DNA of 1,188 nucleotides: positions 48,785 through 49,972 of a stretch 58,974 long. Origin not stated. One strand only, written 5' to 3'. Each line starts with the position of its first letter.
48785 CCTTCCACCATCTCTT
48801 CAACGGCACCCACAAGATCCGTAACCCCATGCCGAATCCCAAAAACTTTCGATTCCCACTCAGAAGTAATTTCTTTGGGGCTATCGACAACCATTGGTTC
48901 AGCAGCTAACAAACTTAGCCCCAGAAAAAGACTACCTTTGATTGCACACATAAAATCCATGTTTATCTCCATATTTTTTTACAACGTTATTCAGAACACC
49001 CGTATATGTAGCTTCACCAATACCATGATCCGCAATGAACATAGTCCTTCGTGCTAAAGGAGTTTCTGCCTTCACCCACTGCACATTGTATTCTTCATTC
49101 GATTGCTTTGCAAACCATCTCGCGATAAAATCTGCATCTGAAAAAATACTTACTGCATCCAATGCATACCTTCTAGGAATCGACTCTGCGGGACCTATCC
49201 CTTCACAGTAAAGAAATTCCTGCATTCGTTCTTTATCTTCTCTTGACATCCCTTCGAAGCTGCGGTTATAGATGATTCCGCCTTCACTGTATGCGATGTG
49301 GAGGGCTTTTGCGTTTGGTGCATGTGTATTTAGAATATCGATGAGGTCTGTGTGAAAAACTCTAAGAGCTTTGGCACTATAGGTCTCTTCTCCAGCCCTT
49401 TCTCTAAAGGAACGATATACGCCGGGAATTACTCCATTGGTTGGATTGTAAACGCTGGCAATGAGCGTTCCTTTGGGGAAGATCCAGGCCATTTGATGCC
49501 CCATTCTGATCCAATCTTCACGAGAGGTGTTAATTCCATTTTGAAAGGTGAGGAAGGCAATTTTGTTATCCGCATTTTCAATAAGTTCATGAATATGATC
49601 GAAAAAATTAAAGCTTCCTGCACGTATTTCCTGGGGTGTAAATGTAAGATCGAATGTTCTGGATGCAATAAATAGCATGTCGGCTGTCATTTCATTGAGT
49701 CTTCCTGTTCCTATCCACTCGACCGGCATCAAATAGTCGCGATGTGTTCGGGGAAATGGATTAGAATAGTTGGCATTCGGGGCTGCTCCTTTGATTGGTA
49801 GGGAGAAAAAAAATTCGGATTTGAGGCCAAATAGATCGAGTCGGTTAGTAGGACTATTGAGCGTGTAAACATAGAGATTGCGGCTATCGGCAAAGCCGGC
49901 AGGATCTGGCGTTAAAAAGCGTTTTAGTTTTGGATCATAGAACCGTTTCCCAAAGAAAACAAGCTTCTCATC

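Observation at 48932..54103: Sec-signal Rhs protein whose 296-aa tip looks like a Ser-Asp-His alpha/beta-hydrolase (lipase/esterase) toxin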

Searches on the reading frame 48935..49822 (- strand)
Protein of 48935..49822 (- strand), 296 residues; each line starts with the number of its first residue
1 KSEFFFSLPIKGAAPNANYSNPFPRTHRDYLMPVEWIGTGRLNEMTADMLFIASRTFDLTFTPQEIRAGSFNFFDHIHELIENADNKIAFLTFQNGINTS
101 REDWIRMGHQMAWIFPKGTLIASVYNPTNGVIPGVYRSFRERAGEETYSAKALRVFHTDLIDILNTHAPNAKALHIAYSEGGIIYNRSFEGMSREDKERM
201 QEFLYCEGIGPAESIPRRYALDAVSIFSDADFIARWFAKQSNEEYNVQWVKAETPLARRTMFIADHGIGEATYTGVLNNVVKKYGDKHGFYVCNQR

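Call 3: search_protein_families(library=pfam, proteins=[window:48935-49822:-], max_evalue=0.1)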
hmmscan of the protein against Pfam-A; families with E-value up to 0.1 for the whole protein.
window:48935-49822:- (296 aa): 0 families

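Call 4: search_solved_structures(query=window:48935-49822:-, max_evalue=10, show_alignments=2)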
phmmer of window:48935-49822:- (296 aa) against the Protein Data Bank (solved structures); distinct sequences matched with E-value up to 10: 3.
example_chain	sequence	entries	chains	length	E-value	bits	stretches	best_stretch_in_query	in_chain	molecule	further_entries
3o6u_A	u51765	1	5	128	0.4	13.1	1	185-234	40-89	uncharacterized protein CPE2226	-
6kty_A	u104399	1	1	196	0.57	12.6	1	209-277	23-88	Flagellar hook-associated protein 2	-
6r3e_A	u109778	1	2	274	0.82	12.1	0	32-59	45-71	DNA (cytosine-5)-methyltransferase 3B,DNA (cytosine-5)-methyltransferase 3B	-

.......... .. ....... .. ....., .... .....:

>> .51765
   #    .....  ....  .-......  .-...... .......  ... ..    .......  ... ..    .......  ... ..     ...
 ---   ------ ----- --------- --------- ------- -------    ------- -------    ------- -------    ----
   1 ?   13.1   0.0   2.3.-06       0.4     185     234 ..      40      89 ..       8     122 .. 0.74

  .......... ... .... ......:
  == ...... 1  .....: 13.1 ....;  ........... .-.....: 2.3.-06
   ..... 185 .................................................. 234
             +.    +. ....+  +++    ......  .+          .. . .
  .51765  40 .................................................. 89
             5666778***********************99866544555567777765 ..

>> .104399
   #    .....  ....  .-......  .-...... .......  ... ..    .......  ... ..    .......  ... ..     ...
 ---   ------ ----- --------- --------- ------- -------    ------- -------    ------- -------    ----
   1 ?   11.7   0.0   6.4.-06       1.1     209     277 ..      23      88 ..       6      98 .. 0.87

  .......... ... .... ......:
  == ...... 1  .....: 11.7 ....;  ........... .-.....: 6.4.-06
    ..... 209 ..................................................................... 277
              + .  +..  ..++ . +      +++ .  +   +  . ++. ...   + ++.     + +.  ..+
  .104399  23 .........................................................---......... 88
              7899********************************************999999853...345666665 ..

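Call 5: find_homologous_proteins(query=window:48935-49822:-, max_evalue=0.001)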
Query window:48935-49822:- (296 aa): 3 proteins with E <= 0.001 among 597 candidates.
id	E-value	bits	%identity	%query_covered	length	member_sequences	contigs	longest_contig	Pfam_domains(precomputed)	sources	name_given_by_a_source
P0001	1.1e-85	306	48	94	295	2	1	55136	-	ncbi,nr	ncbi:MAG: hypothetical protein S4CHLAM20_07910 [Chlamydiia bacterium]|nr:hypothetical protein [Chlam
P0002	8.8e-83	296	50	90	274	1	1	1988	-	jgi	jgi:hypothetical protein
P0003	6.1e-46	175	41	73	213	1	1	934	-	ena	-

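Call 6: search_protein_families(library=ncbifam, proteins=[window:48935-49822:-], max_evalue=0.1)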
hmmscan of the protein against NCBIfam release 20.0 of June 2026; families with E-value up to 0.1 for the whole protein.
window:48935-49822:- (296 aa): 0 families

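Call 15: find_encoding_contigs(protein=P0001, flank=10000, max_places=4)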
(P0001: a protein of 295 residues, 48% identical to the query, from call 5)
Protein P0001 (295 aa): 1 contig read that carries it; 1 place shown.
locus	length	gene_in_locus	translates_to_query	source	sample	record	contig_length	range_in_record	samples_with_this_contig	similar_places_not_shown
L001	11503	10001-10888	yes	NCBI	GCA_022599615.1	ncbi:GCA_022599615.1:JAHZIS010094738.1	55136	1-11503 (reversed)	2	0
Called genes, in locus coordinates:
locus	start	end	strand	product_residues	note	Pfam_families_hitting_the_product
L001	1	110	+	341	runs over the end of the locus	PF00005:ABC_tran, PF02463:SMC_N, PF13304:AAA_21 (faint), PF13401:AAA_22 (faint), PF08352:oligo_HPY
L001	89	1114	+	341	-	PF00005:ABC_tran, PF02463:SMC_N, PF13304:AAA_21 (faint), PF08352:oligo_HPY (weak)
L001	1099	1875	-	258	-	PF00561:Abhydrolase_1 (weak)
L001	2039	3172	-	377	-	PF00155:Aminotran_1_2, PF00266:Aminotran_5, PF01053:Cys_Met_Meta_PP (weak), PF04864:Alliinase_C (weak)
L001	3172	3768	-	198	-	PF08348:PAS_6, PF13309:HTH_22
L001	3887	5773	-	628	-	PF13520:AA_permease_2, PF00324:AA_permease, PF00582:Usp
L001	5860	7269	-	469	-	-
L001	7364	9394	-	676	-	PF00069:Pkinase, PF07714:PK_Tyr_Ser-Thr, PF03781:FGE-sulfatase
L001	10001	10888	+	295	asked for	-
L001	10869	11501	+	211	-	?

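Call 18: predict_structure(alignment_id=A1)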
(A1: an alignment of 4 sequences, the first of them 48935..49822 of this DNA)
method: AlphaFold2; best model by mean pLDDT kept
length: 296 residues; sequences in the alignment: 4
mean_pLDDT: 36.6   pTM: 0.37
mean pLDDT of the five models: 36.6, 36.2, 34.1, 31.6, 31.4
residues with pLDDT >= 90: 0; 70-90: 0; 50-70: 32; < 50: 264
segments of 3 or more residues with pLDDT < 50: 1-152, 172-184, 203-296
pLDDT, mean of each block of 10 residues (from residue 1): 29 35 29 24 30 32 35 39 39 40 47 45 37 28 41 54 55 45 48 55 43 30 29 28 27 27 27 34 35 25
secondary structure, 60 per line:
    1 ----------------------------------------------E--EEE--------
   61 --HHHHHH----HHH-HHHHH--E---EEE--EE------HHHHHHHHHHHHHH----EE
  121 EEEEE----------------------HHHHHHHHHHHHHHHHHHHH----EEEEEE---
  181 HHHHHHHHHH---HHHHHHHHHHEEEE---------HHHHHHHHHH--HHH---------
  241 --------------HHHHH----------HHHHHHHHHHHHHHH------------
elements in order: E50-52 H63-68 H77-81 E88-90 H101-114 E119-125 H148-167 E172-177 H181-190 H194-203 E204-207 H217-226 H255-259 H270-284

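Call 20: search_protein_representatives(alignment_id=A1)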
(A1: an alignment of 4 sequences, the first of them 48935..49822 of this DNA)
Query: 4 sequences, 291 profile positions. Proteins with E-value up to 0.001 (for the whole library): 427; up to 1e-10: 268; up to 1e-30: 108. The best 150 are listed.
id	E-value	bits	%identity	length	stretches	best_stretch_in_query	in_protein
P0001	4.6e-160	547.7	-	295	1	2-291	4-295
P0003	4.8e-111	386.8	-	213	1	76-291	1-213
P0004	1.1e-101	356.2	-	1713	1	11-291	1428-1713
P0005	4.6e-101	354.1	-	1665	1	15-291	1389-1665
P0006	7.6e-80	284.4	-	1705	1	13-291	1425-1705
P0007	1.2e-63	231.3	-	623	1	21-291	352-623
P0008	5.6e-63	229.0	-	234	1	154-291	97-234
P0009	1.2e-59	218.2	-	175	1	117-291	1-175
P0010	3.1e-58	213.5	-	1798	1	39-291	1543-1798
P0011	1.3e-56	208.1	-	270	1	35-287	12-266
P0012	2.3e-56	207.3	-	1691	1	19-291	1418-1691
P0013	1.2e-52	195.2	-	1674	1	35-286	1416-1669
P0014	2.9e-52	193.9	-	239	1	55-291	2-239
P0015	1.1e-51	191.9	-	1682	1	27-290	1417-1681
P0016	9.2e-51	189.0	-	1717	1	26-287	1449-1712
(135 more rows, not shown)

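Call 27: search_solved_structures(query=A2, max_evalue=10, show_alignments=3)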
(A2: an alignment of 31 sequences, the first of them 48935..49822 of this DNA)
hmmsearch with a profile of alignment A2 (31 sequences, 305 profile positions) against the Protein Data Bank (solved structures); distinct sequences matched with E-value up to 10: 4.
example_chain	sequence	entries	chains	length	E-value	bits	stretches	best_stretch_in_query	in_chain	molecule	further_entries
1o8v_A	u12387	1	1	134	0.25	13.6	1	76-120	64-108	FATTY ACID BINDING PROTEIN HOMOLOG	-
3aei_A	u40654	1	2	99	0.29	13.3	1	155-209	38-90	Prefoldin beta subunit 2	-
7x2p_A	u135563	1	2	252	0.4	12.9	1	162-202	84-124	Putative lipase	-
8rz0_A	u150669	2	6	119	2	10.6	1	8-91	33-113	RH5-34EM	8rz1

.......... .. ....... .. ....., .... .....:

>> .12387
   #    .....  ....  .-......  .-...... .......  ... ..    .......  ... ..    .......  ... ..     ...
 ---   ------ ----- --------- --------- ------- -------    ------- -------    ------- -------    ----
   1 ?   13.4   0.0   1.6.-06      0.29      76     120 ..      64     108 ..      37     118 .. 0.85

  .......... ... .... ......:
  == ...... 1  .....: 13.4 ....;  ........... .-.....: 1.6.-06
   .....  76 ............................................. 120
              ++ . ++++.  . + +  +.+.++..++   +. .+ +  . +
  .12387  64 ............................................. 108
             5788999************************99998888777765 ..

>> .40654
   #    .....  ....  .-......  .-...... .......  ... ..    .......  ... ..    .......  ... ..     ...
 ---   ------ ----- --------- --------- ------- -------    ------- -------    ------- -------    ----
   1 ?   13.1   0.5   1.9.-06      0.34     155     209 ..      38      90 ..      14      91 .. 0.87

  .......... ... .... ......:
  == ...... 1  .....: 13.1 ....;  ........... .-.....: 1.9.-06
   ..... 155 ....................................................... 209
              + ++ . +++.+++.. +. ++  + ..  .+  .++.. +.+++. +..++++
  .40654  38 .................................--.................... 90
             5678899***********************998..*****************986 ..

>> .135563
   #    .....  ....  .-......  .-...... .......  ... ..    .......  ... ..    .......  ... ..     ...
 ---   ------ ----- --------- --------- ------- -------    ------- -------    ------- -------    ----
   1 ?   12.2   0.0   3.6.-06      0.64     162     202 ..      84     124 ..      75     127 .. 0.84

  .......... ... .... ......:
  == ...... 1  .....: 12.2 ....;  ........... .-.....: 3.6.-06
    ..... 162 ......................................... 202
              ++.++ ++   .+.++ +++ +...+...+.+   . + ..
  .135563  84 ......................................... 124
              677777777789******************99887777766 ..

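Call 28: search_protein_families(library=pfam, alignment_id=A2, max_evalue=1)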
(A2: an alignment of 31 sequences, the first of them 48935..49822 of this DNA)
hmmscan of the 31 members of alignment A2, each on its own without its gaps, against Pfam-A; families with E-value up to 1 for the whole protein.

A. member 1, window:48935-49822:- (296 aa): 0 families

B. families by the number of members that match (of 31 scanned): 13 families
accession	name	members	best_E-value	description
PF05990.18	DUF900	2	0.047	Alpha/beta hydrolase of unknown function (DUF900)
PF17455.7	LtuB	1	0.0039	Late transcription unit B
PF23054.1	UBA_N4BP1_C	1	0.02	N4BP1, C-terminal UBA domain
PF05057.20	DUF676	1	0.033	Putative serine esterase (DUF676)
PF01764.32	Lipase_3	1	0.041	Lipase (class 3)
PF11952.13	XTBD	1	0.054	XRN-Two Binding Domain, XTBD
PF02176.24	zf-TRAF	1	0.068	TRAF-type zinc finger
PF13580.11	SIS_2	1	0.076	SIS domain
PF09640.15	DUF2027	1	0.14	Domain of unknown function (DUF2027)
PF03800.19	Nuf2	1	0.15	Nuf2 family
PF19808.4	DUF6291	1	0.21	Family of unknown function (DUF6291)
PF18697.7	MLVIN_C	1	0.21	Murine leukemia virus (MLV) integrase (IN) C-terminal domain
PF15118.11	DUF4560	1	0.21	Domain of unknown function (DUF4560)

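Call 29: find_homologous_proteins(query=A2, max_evalue=0.00001)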
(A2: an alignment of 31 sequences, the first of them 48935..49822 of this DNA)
Query A2 (31 sequences) (296 aa, profile of the alignment): 13 proteins with E <= 0.00001 among 2517 candidates.
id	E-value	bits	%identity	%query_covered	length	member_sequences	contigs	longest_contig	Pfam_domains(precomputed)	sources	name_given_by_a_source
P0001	1.5e-95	338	48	94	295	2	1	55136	-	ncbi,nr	ncbi:MAG: hypothetical protein S4CHLAM20_07910 [Chlamydiia bacterium]|nr:hypothetical protein [Chlam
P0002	3.4e-93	330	50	90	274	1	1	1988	-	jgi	jgi:hypothetical protein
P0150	9.5e-92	325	28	75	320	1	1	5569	-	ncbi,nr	ncbi:MAG: hypothetical protein LLG04_03070 [Parachlamydia sp.]|nr:hypothetical protein [Parachlamydi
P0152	3.1e-87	311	28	75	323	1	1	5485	-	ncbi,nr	ncbi:MAG: hypothetical protein LLG04_02640 [Parachlamydia sp.]|nr:hypothetical protein [Parachlamydi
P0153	9.3e-87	309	27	71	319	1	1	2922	-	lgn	-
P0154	6.9e-83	296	26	86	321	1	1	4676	-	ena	-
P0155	2.3e-80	288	29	76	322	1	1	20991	-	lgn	-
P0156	3.5e-80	287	29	76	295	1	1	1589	-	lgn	-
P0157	9.0e-79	283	29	75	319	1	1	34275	-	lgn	-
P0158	6.4e-75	270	29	76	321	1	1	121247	-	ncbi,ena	-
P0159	1.3e-74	269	29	76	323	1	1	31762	-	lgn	-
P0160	7.4e-68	247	29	58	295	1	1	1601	-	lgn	-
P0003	4.3e-58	215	41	73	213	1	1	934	-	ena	-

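Call 41: predict_structure(alignment_id=A2)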
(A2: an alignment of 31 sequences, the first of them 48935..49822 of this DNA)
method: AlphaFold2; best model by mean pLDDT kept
length: 296 residues; sequences in the alignment: 31
mean_pLDDT: 86.3   pTM: 0.87
mean pLDDT of the five models: 86.3, 86.0, 85.5, 85.5, 85.0
residues with pLDDT >= 90: 177; 70-90: 81; 50-70: 13; < 50: 25
segments of 3 or more residues with pLDDT < 50: 8-31
pLDDT, mean of each block of 10 residues (from residue 1): 51 40 39 68 83 79 85 87 92 92 91 90 91 87 91 95 95 97 97 98 98 97 98 91 98 96 92 98 97 68
secondary structure, 60 per line:
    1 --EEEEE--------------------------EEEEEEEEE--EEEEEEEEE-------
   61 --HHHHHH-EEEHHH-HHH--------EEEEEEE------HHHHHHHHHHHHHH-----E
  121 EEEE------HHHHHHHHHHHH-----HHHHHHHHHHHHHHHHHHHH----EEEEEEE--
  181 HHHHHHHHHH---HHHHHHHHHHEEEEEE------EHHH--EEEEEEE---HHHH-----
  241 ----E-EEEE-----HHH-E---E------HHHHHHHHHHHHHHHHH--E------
elements in order: E3-7 E34-42 E45-53 H63-68 E70-72 E88-94 H101-114 E120-124 H131-142 H148-167 E172-178 H181-190 H194-203 E204-209 E222-228 H232-235 E247-250 H271-287

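Call 43: fold_search(model_id=the predicted structure, library=pdb)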
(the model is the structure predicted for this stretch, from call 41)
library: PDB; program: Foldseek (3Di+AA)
matches with E <= 10: 1010; with E <= 0.001: 91
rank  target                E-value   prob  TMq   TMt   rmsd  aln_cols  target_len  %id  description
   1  7xri_A                9.7e-06  1.00  0.41  0.46   7.7       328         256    8  Feruloyl esterase mutant -S106A (released 2023-05-17)
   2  1pfq_B                2.9e-05  1.00  0.42  0.20   7.7       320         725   13  crystal structure of human apo dipeptidyl peptidase IV / CD26 (released 2003-07-01)
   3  4rot                  3.1e-05  1.00  0.42  0.45   8.3       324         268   11  Crystal structure of esterase A from Streptococcus pyogenes (released 2014-12-24)
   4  2fuk                  4.2e-05  1.00  0.43  0.55   6.8       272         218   11  Crystal structure of XC6422 from Xanthomonas campestris: a member of a/b serine hydrolase without lid at 1.6 resolution (released 2006-07-04)
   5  3eq7                  4.5e-05  1.00  0.37  0.18   9.2       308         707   10  Prolyl oligopeptidase complexed with R-Pro-(decarboxy-Pro)-Type inhibitors (released 2009-08-25)
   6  7yvt_A                5.4e-05  1.00  0.40  0.42   8.1       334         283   11  S-formylglutathione hydrolase from Variovorax sp. PAMC 28711 (released 2022-10-12)
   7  7e89_A                6.1e-05  1.00  0.40  0.19   8.8       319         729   12  CryoEM structure of human Kv4.2-DPP6S complex, extracellular region (released 2021-10-13)
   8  4w9r_A                6.5e-05  1.00  0.38  0.33   7.4       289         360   14  Crystal structure of uncharacterised protein Coch_1243 from Capnocytophaga ochracea DSM 7271 (released 2014-09-10)
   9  3c6b                  7.8e-05  1.00  0.42  0.42   9.0       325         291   10  Reaction product of paraoxon and S-formylglutathione hydrolase W197I mutant (released 2008-08-12)
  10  3fcx_B                8.3e-05  1.00  0.39  0.41   8.2       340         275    7  Crystal structure of human esterase D (released 2008-12-09)
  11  1evq                  8.3e-05  1.00  0.40  0.39   8.7       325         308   10  THE CRYSTAL STRUCTURE OF THE THERMOPHILIC CARBOXYLESTERASE EST2 FROM ALICYCLOBACILLUS ACIDOCALDARIUS (released 2000-11-22)
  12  1hpl_A                8.3e-05  1.00  0.35  0.25  11.0       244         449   13  HORSE PANCREATIC LIPASE. THE CRYSTAL STRUCTURE AT 2.3 ANGSTROMS RESOLUTION (released 1994-05-31)
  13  3fcx_A                1.1e-04  1.00  0.42  0.45   8.2       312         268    9  Crystal structure of human esterase D (released 2008-12-09)
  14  1gkl_A                1.2e-04  1.00  0.41  0.42   8.5       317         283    8  S954A mutant of the feruloyl esterase module from clostridium thermocellum complexed with ferulic acid (released 2001-12-13)
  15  3bxp_B                1.3e-04  1.00  0.42  0.47   8.6       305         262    8  CRYSTAL STRUCTURE OF A PUTATIVE CARBOXYLESTERASE (LP_2923) FROM LACTOBACILLUS PLANTARUM WCFS1 AT 1.70 A RESOLUTION (released 2008-01-29)
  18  1i6w_B                1.7e-04  1.00  0.39  0.60   7.5       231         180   12  THE CRYSTAL STRUCTURE OF BACILLUS SUBTILIS LIPASE: A MINIMAL ALPHA/BETA HYDROLASE ENZYME (released 2001-05-23)
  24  6nkc_B                2.3e-04  1.00  0.39  0.61   5.2       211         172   14  Crystal Structure of the Lipase Lip_vut1 from Goat Rumen metagenome. (released 2020-01-22)
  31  6nkc_A                3.6e-04  1.00  0.38  0.61   5.2       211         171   14  Crystal Structure of the Lipase Lip_vut1 from Goat Rumen metagenome. (released 2020-01-22)
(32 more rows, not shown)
